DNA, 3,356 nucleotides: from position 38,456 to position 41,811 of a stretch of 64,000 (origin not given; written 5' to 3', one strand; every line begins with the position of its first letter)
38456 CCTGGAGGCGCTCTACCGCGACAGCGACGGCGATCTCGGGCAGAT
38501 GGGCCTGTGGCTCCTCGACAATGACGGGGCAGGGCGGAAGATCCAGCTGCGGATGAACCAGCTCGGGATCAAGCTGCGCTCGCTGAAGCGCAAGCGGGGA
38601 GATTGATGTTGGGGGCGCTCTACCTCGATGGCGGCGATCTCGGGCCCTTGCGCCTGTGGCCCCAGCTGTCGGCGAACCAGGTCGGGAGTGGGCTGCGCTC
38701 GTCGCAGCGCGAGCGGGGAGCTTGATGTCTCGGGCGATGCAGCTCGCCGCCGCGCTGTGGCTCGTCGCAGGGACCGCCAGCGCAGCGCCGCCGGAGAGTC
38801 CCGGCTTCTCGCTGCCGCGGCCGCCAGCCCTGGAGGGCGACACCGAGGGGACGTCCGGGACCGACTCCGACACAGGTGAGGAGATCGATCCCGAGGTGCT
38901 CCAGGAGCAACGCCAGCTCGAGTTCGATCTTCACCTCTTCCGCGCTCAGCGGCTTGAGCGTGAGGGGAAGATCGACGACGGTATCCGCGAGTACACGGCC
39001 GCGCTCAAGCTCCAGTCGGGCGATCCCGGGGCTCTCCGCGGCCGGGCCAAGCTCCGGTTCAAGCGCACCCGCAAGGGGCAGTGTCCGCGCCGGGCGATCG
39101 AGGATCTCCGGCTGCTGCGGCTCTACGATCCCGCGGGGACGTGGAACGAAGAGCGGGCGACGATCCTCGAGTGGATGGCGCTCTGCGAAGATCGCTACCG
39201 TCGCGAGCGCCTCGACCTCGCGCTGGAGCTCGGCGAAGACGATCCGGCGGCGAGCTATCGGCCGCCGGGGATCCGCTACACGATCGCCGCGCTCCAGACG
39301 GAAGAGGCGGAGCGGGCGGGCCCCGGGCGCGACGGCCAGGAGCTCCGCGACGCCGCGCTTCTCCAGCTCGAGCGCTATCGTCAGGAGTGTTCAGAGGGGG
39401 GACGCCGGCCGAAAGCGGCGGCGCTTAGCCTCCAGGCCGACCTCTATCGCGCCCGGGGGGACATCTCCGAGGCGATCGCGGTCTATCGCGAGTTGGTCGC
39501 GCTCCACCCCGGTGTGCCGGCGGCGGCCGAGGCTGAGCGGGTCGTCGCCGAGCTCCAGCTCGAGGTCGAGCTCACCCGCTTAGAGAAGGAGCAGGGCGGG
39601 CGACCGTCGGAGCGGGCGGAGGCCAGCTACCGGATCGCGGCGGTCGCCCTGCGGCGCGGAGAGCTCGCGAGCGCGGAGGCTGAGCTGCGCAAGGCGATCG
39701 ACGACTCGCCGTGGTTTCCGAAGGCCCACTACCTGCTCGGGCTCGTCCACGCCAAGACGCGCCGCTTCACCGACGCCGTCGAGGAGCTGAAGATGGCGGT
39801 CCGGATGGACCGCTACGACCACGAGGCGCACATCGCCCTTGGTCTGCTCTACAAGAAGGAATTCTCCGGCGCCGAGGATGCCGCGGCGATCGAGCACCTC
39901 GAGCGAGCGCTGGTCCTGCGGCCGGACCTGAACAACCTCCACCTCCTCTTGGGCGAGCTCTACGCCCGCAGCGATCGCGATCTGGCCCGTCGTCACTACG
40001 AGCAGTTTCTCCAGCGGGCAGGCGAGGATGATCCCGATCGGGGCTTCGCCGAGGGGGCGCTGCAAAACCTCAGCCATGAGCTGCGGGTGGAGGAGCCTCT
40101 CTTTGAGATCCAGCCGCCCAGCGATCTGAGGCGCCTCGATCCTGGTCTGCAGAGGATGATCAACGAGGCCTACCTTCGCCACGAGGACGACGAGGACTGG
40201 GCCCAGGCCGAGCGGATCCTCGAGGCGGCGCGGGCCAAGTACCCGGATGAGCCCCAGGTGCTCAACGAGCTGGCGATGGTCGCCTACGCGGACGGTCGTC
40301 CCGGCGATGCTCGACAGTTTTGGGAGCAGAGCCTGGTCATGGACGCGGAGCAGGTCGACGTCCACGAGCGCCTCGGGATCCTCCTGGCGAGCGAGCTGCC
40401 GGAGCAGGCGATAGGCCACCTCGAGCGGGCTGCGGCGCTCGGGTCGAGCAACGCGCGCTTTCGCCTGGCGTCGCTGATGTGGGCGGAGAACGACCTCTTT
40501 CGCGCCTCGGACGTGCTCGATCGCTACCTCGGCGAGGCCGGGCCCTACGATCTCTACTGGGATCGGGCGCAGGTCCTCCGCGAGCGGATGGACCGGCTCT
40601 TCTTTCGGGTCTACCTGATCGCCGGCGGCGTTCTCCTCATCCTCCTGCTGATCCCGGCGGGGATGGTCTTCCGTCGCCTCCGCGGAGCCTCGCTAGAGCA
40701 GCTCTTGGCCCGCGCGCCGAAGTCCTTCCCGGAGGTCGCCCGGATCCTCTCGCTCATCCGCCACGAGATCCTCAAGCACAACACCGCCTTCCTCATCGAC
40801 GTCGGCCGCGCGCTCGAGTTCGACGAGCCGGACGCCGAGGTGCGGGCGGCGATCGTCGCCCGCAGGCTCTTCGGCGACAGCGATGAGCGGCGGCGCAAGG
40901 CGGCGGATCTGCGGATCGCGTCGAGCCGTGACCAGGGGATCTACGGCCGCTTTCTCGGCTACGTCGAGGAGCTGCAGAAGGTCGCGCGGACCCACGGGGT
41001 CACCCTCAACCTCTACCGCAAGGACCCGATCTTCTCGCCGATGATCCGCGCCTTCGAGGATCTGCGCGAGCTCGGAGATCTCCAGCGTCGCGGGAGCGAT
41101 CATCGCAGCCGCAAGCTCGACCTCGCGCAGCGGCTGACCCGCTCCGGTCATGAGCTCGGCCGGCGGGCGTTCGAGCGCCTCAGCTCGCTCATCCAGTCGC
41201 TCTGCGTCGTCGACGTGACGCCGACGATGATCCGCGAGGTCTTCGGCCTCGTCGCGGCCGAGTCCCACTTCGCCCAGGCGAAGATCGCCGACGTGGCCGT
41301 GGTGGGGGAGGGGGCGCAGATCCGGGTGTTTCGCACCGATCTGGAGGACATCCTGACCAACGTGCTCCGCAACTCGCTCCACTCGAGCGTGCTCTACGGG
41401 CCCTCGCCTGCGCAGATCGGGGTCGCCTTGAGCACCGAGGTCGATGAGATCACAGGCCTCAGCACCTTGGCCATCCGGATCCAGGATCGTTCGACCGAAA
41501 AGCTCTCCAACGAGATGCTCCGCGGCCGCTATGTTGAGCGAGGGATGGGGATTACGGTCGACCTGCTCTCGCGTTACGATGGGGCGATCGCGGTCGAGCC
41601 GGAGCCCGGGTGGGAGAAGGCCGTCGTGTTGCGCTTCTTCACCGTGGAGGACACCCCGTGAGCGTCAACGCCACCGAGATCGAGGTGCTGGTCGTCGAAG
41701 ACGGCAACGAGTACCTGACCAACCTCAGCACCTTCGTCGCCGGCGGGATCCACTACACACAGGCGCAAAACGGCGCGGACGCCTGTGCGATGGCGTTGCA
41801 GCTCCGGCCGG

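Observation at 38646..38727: Decayed duplicate of the sigma-54 regulator C-terminal coding region sits in the intergenic spacer before the kinase gene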

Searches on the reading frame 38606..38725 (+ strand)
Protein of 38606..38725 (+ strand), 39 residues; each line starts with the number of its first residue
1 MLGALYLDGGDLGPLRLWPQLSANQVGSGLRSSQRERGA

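Call 5: search_protein_families(library=pfam, proteins=[window:38606-38725:+], max_evalue=0.01)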
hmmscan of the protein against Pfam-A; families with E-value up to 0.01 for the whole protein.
window:38606-38725:+ (39 aa): 0 families

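Call 21: find_encoding_contigs(protein=window:38606-38725:+, flank=3000, max_places=6)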
Protein window:38606-38725:+ (39 aa): 1 contig read that carries it; 1 place shown.
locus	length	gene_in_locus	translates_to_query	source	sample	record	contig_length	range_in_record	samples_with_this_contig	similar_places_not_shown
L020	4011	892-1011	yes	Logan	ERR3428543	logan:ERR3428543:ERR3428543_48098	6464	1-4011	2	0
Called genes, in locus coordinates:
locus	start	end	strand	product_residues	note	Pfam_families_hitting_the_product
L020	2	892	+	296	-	?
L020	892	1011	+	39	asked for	-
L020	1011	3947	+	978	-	PF00515:TPR_1 (faint), PF07719:TPR_2 (faint), PF13181:TPR_8 (faint), PF13414:TPR_11 (faint), PF13424:TPR_12 (faint), PF13428:TPR_14 (faint), PF14559:TPR_19 (faint), PF13432:TPR_16 (weak), +3 more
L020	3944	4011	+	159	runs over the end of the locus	-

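Call 33: search_protein_families(library=pfam, proteins=[window:38606-38722:+], max_evalue=10)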
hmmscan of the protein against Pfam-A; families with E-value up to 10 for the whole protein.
seq(39 aa): 0 families

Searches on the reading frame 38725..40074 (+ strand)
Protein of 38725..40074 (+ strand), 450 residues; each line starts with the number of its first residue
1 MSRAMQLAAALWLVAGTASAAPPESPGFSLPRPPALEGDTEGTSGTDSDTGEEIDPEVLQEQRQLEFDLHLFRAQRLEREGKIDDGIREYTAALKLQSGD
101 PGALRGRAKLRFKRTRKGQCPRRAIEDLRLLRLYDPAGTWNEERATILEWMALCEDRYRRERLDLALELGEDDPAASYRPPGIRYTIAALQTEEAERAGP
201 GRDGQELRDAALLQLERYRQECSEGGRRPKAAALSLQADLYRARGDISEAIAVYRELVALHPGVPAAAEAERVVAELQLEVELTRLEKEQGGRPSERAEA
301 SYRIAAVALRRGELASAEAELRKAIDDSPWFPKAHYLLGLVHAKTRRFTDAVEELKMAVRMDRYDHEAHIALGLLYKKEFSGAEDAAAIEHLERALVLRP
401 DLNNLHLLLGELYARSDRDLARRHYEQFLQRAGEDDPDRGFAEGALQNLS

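Call 13: find_related_loci(query=window:38725-40074:+, collection=metagenome_contigs, flank=3000)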
Query window:38725-40074:+ (450 aa) in metagenome_contigs; peptide patterns used: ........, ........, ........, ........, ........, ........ (x = any residue, [..] = any of these).
194 stretches matched a pattern; 6 encode a relative of the query (tblastn E <= 1e-3); 6 distinct loci.
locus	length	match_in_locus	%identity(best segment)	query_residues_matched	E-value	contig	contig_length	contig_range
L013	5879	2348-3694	96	2-450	0e+0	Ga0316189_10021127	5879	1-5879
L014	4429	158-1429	66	22-450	5e-160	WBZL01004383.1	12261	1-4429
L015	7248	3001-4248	59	26-449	4e-133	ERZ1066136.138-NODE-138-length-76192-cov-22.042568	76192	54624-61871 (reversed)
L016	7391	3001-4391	71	1-450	1e-123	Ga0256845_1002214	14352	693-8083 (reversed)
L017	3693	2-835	62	173-450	2e-89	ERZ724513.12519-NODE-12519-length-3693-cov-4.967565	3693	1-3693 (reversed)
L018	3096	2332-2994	62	26-251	3e-72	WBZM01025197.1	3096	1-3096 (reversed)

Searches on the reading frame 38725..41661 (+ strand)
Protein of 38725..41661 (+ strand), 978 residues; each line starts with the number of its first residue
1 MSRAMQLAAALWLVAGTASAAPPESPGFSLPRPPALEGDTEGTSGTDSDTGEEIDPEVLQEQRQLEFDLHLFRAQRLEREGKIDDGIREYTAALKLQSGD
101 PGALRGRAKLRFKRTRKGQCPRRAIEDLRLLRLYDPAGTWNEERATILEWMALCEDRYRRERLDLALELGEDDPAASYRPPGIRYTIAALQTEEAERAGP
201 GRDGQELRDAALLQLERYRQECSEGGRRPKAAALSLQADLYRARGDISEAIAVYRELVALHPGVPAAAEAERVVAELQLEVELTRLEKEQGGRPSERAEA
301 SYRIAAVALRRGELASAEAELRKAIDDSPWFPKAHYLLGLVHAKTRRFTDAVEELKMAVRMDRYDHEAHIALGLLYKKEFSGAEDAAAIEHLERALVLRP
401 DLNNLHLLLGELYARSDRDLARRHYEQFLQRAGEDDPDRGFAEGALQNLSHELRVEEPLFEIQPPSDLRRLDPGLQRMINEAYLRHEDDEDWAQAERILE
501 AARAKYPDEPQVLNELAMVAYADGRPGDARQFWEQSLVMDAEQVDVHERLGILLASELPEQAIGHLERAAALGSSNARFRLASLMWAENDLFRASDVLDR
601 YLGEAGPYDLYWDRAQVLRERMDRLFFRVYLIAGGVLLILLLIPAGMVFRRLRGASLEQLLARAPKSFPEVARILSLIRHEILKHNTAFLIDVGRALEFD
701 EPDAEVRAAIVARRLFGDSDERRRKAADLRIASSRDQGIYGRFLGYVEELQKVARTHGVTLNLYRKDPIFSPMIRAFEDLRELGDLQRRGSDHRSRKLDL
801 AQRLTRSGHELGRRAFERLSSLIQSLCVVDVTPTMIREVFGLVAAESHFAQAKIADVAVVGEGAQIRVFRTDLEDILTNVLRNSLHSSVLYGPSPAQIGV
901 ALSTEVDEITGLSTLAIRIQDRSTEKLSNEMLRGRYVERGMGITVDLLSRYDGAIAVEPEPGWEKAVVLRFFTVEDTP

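Call 5: search_protein_families(library=pfam, proteins=[window:38725-41661:+], max_evalue=0.01)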
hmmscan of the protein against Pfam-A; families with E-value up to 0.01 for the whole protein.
window:38725-41661:+ (978 aa): 16 families
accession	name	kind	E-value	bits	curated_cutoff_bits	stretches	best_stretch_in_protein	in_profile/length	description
PF13414.12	TPR_11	-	6.6e-24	83.8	26.8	2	311-344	7-40/42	TPR repeat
PF13432.12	TPR_16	-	1.4e-17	64.2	32.7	3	303-365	2-64/65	Tetratricopeptide repeat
PF13428.12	TPR_14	-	8.4e-17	60.4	23.5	1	233-269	3-39/44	Tetratricopeptide repeat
PF14559.12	TPR_19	-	1.8e-16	60.7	25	2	308-370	1-63/68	Tetratricopeptide repeat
PF07719.23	TPR_2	-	2e-16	59.1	27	1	231-263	1-33/34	Tetratricopeptide repeat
PF00515.34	TPR_1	-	1.8e-09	37.4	27.8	0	332-363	1-32/34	Tetratricopeptide repeat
PF23914.1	TPR_CcmH_CycH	-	4.5e-09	36.8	42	1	481-537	92-148/158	Cytochrome c-type biogenesis protein H TPR domain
PF13174.12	TPR_6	-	6.5e-08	33.2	26.3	0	233-262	2-31/33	Tetratricopeptide repeat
PF13176.12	TPR_7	-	7.9e-07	29.1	27.9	1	233-261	1-29/36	Tetratricopeptide repeat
PF13181.12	TPR_8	-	2.3e-06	27.7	25.7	0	233-260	3-30/34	Tetratricopeptide repeat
PF13424.12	TPR_12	-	4.7e-05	23.9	30.1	0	215-260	30-74/77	Tetratricopeptide repeat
PF13431.12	TPR_17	-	4.7e-05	23.8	24.4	0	504-531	7-34/34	Tetratricopeptide repeat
PF25064.1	ARM_TT21_5th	-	0.0002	22.1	27.8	0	302-370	39-110/117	TT21 fifth ARM repeats domain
PF24575.1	TPR_Slam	-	0.00054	20.8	35.2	0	237-264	53-80/104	Surface lipoprotein assembly modifier, N-terminal TPR repeats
PF12895.13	ANAPC3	-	0.0024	18.5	27.2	0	297-356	22-80/82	Anaphase-promoting complex, cyclosome, subunit 3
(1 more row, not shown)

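Call 8: find_related_loci(query=window:38725-41661:+, collection=genome_contigs, flank=6000)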
Query window:38725-41661:+ (978 aa) in genome_contigs; peptide patterns used: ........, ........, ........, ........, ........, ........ (x = any residue, [..] = any of these).
64 stretches matched a pattern; 13 encode a relative of the query (tblastn E <= 1e-3); 12 distinct loci.
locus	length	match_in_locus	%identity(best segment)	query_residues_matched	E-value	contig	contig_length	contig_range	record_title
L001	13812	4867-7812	83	1-978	0e+0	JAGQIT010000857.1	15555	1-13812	MAG: Myxococcales bacterium isolate HKST-UBA11 2015-01-06_1_(paired)_contig_191621, whole genome shotgun sequence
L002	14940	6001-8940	83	1-978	0e+0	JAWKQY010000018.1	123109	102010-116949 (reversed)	MAG: Nannocystaceae bacterium isolate AC1.67 AC1.67.fa-18, whole genome shotgun sequence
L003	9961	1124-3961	53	30-976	0e+0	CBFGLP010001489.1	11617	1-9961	MAG TPA_asm: uncultured Myxococcales bacterium isolate SRR25737861_metabat2_1 genome assembly, contig: ERZ27251247.78568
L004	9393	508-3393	51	3-977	0e+0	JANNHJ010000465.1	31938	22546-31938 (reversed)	MAG: Myxococcales bacterium isolate SOY_6_C_metabat_27 SOY_6_C_k141_340877, whole genome shotgun sequence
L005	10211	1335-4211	51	1-977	0e+0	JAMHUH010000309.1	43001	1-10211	MAG: Nannocystaceae bacterium isolate ST_AS_metabat.41 k201_647507, whole genome shotgun sequence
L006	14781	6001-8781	53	45-976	0e+0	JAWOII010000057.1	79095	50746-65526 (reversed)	MAG: Enhygromyxa sp. isolate CWP5-2.bin.157 k191_3163626, whole genome shotgun sequence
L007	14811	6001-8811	52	41-976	0e+0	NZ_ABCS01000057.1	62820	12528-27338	Plesiocystis pacifica SIR-1 1103186006201, whole genome shotgun sequence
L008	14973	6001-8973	83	1-978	0e+0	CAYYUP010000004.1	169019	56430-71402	MAG TPA_asm: uncultured Nannocystis sp. isolate binchicken_co67_189 genome assembly, contig: NODE_21_length_169019_cov_8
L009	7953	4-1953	57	323-976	0e+0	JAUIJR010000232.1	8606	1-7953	MAG: Polyangia bacterium isolate Co_bin.322 NODE_46183_length_8606_cov_1.371388, whole genome shotgun sequence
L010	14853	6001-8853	71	25-978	0e+0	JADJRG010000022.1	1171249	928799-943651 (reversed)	MAG: Nannocystis sp. isolate Fred_18-Q3-R57-64_MAXAC.384 tig00350881-10-11703410, whole genome shotgun sequence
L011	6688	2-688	71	748-975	2e-92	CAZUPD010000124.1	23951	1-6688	MAG TPA_asm: uncultured Nannocystaceae bacterium isolate SRP334346_co1_110 genome assembly, contig: NODE_1958_length_239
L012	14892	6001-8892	51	1-974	0e+0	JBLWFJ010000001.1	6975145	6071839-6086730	Nannocystaceae bacterium ST9 contig_1_pilon, whole genome shotgun sequence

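Call 50: search_protein_families(library=ncbifam, proteins=[window:38725-41658:+], max_evalue=0.1)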
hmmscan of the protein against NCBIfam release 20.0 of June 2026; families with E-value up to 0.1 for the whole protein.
window:38725-41658:+ (978 aa): 19 families
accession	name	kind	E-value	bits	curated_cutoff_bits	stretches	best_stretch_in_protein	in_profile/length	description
TIGR02917.1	PEP_TPR_lipo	equivalog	2.5e-19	68.7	312.2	4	488-600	782-896/899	XrtA/PEP-CTERM system TPR-repeat protein PrsT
NF040959.1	MamA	equivalog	1.8e-17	63.5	200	2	298-418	71-188/204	magnetosome protein MamA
NF033762.1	social_mot_Tgl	equivalog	6.8e-14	51.8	225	1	334-429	33-127/252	social motility TPR repeat lipoprotein Tgl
TIGR02521.1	type_IV_pilW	equivalog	1.1e-11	44.8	154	2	490-571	45-127/234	type IV pilus biogenesis/stability protein PilW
TIGR02795.1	tol_pal_ybgF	equivalog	7.9e-07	29.7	90.1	0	299-362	3-69/119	tol-pal system protein YbgF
NF033920.0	C39_PA2778_fam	equivalog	6.5e-06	25.7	150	1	482-572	162-253/255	PA2778 family cysteine peptidase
NF008757.0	PRK11788.1-5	equivalog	0.0002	20.6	363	1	286-431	167-311/388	lipopolysaccharide assembly protein LapB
NF047371.1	FlcA_CTERM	equivalog_domain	0.00036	19.1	300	1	304-376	451-517/646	periplasmic flagellar collar protein FlcA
NF047558.1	TPR_END_plus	domain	0.001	19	32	0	334-362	1-29/56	TPR end-of-group domain-containing protein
NF008755.0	PRK11788.1-3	equivalog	0.0019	17.6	430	0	298-357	180-239/388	lipopolysaccharide assembly protein LapB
NF033758.1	gliding_GltE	equivalog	0.0023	17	225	1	238-435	161-358/411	adventurous gliding motility TPR repeat lipoprotein GltE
NF008756.0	PRK11788.1-4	equivalog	0.0031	16.6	474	1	300-430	109-242/389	lipopolysaccharide assembly protein LapB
NF008520.0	PRK11447.1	equivalog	0.0032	15.3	858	0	339-403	276-337/1157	cellulose synthase complex outer membrane protein BcsC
TIGR03302.1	OM_YfiO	subfamily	0.005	16.3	81.4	0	238-275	77-210/239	outer membrane protein assembly factor BamD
NF052312.1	T9SS_PorW_SprE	equivalog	0.025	13.2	250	1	283-444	164-332/716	type IX secretion system periplasmic lipoprotein PorW/SprE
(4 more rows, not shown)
